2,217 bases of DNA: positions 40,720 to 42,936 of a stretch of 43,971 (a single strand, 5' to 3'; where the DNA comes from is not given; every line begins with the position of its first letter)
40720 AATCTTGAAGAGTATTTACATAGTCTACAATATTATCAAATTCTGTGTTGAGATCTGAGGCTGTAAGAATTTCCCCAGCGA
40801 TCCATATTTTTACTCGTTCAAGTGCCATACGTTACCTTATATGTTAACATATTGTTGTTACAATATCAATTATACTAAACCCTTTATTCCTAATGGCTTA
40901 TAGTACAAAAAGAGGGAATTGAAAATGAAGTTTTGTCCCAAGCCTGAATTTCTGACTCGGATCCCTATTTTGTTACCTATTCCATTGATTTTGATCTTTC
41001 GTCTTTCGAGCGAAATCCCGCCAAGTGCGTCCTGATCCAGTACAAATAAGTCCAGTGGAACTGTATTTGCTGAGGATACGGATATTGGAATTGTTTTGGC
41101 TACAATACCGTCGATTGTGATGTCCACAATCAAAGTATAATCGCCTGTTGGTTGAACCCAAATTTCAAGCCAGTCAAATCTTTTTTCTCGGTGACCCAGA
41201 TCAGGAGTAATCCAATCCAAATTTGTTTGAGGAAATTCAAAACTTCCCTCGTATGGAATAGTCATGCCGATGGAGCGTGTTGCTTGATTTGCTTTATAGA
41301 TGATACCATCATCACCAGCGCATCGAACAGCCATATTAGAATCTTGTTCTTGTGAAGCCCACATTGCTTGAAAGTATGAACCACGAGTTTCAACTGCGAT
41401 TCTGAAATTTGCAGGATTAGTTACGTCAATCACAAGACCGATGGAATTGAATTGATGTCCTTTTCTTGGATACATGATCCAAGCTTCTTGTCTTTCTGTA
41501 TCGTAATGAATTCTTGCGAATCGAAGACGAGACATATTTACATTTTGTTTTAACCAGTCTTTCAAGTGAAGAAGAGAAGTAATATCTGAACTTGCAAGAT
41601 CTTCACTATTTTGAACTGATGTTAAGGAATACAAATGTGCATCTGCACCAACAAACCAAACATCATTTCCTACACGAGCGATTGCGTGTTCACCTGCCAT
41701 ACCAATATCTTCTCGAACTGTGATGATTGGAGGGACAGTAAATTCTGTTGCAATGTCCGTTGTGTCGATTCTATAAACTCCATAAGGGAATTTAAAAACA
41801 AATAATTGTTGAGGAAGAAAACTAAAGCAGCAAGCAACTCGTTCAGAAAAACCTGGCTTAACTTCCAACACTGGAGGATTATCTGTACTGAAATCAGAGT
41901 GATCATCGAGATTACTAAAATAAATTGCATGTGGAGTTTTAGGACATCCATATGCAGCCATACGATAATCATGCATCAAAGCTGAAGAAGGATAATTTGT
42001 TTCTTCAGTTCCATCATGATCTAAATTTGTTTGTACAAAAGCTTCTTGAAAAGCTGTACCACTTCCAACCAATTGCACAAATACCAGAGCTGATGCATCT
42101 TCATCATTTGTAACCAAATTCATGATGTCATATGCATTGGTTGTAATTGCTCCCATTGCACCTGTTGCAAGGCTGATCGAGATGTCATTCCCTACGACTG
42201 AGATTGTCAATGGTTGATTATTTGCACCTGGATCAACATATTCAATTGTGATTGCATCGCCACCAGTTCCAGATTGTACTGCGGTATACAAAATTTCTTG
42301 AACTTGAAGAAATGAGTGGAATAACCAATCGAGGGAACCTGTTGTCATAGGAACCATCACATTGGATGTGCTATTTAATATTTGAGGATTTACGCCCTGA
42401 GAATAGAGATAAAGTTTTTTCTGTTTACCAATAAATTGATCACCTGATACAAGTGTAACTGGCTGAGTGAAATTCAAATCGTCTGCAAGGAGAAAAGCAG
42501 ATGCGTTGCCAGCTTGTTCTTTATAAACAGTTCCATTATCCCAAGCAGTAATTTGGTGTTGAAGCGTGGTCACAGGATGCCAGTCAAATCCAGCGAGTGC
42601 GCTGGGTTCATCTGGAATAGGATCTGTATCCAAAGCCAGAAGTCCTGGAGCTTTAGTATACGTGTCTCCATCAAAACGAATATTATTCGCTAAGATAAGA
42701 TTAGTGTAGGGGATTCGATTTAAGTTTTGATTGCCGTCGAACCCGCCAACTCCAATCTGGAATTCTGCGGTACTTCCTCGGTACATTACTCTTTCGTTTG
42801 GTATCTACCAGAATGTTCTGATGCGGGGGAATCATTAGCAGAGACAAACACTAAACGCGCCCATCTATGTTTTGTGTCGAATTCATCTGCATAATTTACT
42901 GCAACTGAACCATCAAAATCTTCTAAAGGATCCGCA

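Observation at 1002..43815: Hyper-abundant, strand-symmetric 8/9-mer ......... dispersed through the whole genome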

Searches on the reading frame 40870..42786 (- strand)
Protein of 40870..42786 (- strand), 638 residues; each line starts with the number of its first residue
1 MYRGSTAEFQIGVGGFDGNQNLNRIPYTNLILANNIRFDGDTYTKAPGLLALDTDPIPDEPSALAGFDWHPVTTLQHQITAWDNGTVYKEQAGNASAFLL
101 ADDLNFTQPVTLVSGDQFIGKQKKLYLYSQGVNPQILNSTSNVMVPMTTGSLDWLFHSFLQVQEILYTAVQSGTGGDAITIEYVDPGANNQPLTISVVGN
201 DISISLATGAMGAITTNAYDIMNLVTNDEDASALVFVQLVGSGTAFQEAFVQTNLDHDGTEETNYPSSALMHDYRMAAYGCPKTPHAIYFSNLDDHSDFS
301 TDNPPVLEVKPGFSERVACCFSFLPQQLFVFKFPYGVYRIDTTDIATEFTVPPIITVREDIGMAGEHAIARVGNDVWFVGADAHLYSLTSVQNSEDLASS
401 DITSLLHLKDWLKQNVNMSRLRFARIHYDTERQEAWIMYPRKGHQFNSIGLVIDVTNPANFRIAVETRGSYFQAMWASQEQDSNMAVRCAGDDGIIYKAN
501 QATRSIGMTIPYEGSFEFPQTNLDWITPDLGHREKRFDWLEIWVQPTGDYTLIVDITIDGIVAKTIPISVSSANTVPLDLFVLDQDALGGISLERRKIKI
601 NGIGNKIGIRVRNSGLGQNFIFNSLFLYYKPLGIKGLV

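Call 7: search_protein_families(library=phrogs, proteins=[window:40870-42786:-])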
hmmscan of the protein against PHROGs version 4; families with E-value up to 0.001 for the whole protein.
window:40870-42786:- (638 aa): 1 family
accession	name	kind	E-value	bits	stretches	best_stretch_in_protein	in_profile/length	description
phrog_376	-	tail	2.9e-05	23.7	1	166-304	217-335/712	tail protein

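Call 8: search_protein_families(library=pfam, proteins=[window:40870-42786:-])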
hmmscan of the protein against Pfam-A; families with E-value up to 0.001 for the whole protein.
window:40870-42786:- (638 aa): 0 families

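Call 21: find_encoding_contigs(protein=window:40870-42786:-, flank=10000, max_places=3)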
Protein window:40870-42786:- (638 aa): 2 contigs read that carry it; 2 places shown.
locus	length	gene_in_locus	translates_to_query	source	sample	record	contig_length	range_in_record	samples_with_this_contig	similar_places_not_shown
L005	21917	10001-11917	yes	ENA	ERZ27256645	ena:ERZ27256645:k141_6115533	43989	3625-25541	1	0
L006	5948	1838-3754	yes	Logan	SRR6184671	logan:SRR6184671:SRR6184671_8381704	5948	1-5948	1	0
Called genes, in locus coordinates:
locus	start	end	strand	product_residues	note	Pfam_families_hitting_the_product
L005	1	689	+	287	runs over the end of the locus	-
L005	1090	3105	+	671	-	-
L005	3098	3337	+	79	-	-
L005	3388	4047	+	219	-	-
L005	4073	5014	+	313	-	-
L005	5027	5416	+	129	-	-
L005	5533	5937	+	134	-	-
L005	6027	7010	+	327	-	-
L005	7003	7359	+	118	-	-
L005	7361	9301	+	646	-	-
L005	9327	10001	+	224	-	-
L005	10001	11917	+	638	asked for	-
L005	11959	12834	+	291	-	-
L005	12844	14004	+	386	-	-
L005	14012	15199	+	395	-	-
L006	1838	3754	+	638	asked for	-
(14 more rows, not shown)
